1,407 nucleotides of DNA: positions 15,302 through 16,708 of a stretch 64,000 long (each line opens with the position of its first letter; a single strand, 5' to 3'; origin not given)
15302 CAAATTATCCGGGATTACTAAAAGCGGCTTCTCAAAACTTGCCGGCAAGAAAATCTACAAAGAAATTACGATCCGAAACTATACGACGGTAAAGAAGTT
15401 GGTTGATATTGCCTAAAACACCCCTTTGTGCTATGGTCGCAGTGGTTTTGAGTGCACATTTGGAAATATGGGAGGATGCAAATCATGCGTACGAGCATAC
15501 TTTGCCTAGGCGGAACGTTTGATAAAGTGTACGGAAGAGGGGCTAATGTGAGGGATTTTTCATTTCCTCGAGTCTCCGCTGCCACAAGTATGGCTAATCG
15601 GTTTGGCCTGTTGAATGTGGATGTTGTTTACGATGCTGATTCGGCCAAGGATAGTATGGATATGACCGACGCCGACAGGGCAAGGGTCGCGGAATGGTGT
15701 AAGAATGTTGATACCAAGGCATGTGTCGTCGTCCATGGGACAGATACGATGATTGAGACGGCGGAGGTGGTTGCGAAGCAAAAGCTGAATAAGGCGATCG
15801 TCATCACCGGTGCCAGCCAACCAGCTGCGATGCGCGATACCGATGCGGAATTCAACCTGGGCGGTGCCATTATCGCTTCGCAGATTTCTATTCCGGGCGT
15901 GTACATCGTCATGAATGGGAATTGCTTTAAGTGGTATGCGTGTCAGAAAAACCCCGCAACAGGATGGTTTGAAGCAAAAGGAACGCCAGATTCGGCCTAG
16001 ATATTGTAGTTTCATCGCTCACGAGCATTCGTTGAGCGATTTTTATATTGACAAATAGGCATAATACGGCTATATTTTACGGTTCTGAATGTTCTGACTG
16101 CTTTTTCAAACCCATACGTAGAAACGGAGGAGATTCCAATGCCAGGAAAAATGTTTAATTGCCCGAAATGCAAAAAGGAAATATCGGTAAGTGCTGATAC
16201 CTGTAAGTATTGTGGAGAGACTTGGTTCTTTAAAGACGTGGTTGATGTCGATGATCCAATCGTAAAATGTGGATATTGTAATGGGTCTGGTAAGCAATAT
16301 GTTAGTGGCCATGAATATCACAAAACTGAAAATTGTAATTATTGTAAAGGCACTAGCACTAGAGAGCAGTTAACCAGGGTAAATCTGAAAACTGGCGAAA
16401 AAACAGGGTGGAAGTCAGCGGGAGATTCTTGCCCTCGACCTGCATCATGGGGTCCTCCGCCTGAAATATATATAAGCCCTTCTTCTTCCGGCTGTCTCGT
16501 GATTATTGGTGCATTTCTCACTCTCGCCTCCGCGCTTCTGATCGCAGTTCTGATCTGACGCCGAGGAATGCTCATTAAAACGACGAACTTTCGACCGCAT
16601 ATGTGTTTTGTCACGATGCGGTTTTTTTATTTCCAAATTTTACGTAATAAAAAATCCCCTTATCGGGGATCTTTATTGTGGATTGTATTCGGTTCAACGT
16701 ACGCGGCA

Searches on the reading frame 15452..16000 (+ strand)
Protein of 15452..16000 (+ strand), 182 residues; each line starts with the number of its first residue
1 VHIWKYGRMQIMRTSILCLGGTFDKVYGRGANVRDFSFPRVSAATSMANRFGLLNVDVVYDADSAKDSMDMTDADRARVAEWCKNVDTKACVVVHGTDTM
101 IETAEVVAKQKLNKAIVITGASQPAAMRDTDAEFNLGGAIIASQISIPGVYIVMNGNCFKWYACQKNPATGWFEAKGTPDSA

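Call 45: search_protein_families(library=pfam, proteins=[window:15452-16000:+], max_evalue=0.001)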
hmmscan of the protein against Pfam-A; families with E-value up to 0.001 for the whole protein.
window:15452-16000:+ (182 aa): 1 family
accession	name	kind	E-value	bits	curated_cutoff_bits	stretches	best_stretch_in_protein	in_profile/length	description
PF00710.25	Asparaginase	-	1.4e-20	74.1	22.5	1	16-169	4-163/193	Asparaginase, N-terminal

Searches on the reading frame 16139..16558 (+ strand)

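Call 45: search_protein_families(library=pfam, proteins=[window:16139-16558:+], max_evalue=0.001)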
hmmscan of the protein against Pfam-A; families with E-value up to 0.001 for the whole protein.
window:16139-16558:+ (139 aa): 2 families
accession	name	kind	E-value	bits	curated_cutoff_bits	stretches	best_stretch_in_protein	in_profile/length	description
PF13248.11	Zn_ribbon_3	-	1.8e-05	24.5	27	1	5-27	2-24/26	zinc-ribbon domain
PF10571.15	UPF0547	-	0.00027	21.5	29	1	7-26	2-21/26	Uncharacterised protein family UPF0547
